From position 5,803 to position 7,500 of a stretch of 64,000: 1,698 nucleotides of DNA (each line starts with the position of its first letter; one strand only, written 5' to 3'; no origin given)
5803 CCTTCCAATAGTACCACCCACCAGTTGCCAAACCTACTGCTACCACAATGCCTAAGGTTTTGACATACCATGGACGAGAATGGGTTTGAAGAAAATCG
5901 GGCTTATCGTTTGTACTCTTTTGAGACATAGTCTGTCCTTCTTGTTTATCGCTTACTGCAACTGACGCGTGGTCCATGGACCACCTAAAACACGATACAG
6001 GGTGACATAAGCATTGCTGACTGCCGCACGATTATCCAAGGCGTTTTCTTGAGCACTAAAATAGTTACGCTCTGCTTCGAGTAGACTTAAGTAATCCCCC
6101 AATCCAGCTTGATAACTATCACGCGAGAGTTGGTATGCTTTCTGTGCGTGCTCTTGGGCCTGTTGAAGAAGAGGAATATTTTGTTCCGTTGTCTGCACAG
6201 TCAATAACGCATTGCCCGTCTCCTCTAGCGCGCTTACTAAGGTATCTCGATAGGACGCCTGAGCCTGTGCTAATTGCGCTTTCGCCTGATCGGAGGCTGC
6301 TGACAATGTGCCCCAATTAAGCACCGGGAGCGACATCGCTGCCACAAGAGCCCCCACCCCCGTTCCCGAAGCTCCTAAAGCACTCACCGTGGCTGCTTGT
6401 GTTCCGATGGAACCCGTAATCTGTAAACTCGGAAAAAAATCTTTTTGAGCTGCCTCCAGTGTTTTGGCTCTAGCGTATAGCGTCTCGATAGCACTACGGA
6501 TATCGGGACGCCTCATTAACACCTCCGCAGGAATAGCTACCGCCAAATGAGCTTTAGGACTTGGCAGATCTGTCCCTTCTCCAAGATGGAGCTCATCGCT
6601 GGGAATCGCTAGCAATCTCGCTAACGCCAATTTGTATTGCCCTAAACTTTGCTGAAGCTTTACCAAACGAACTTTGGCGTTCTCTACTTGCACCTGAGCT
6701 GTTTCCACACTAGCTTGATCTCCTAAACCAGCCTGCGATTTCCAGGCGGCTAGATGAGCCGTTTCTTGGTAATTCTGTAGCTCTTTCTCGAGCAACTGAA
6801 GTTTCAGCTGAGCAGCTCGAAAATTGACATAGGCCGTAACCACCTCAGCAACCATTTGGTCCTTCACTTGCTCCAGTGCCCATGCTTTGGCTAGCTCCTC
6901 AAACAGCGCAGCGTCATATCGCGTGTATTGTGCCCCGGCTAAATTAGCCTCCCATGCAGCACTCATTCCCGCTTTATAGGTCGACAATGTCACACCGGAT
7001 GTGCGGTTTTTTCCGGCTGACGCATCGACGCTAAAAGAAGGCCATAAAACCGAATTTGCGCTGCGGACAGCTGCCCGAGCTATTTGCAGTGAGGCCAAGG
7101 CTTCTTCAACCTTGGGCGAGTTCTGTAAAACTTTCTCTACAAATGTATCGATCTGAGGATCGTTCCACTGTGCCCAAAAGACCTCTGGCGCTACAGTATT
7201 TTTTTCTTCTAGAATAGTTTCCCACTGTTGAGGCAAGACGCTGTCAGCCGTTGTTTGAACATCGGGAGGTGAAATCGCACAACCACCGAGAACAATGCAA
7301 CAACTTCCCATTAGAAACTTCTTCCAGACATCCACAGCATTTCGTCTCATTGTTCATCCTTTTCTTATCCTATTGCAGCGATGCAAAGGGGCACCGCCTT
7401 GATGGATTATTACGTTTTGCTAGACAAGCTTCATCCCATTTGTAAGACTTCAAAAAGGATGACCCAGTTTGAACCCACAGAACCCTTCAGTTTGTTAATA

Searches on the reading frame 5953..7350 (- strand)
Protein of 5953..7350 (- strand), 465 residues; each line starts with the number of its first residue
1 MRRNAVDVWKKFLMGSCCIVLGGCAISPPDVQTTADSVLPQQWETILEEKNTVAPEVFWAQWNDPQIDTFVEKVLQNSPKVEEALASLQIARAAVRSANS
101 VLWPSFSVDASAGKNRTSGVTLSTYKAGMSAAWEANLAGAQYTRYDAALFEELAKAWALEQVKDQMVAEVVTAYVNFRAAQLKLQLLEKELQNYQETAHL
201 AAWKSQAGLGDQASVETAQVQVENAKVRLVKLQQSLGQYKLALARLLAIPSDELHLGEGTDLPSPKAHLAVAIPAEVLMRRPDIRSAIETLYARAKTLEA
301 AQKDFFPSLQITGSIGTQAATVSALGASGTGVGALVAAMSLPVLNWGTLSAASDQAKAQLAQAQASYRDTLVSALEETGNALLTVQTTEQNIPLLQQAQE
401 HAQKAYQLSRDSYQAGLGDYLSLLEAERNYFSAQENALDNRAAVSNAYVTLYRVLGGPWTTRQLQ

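Call 5: search_protein_families(library=pfam, proteins=[window:5953-7350:-], max_evalue=0.01)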
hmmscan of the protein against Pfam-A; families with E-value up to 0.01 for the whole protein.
window:5953-7350:- (465 aa): 1 family
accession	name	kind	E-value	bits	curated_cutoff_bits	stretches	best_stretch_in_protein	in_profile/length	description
PF02321.23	OEP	-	2.8e-48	164.6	22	2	275-456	6-187/187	Outer membrane efflux protein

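Call 46: search_protein_families(library=ncbifam, proteins=[window:5953-7350:-], max_evalue=1e-10)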
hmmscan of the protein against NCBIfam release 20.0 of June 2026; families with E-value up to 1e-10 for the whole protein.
window:5953-7350:- (465 aa): 8 families
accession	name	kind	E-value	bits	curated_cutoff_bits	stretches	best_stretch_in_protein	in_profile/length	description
TIGR01845.1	outer_NodT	subfamily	3.8e-78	263.4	210.05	1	18-457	4-459/460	efflux transporter outer membrane subunit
NF007347.1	PRK09837.1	subfamily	1.1e-40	139.9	598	1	13-460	7-460/461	Cu(I)/Ag(I) efflux RND transporter outer membrane protein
NF033143.1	efflux_OM_AdeK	equivalog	1.2e-37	129.7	900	1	52-458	49-461/480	multidrug efflux RND transporter AdeIJK outer membrane channel subunit AdeK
NF047721.1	ToxDrgExpTdeA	equivalog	1e-34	120.3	550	1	41-458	35-452/455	toxin/drug exporter TdeA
NF033142.1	efflux_OM_AdeC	exception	6.9e-34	117.3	975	1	31-458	29-461/465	multidrug efflux RND transporter AdeABC outer membrane channel subunit AdeC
TIGR01844.1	type_I_sec_TolC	subfamily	1.6e-31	109.7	225.15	1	71-451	9-393/414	TolC family outer membrane protein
NF008524.1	PRK11459.1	equivalog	1.7e-22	79.9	650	1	17-458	15-475/478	multidrug resistance outer membrane protein MdtQ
NF007390.0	PRK09915.1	equivalog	2.7e-22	79.1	597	1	97-460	120-480/488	MdtP family multidrug efflux transporter outer membrane subunit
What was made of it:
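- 2747..7350 (-): Divergently transcribed tripartite efflux operon: NodT/TolC-type outer-membrane factor 5953-7350, MacA-like adaptor 4661-5977, ABC ATPase 3952-4689, MacB-type permease 2747-3955. It is the most likely regulatory target. NCBIfam call 46.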
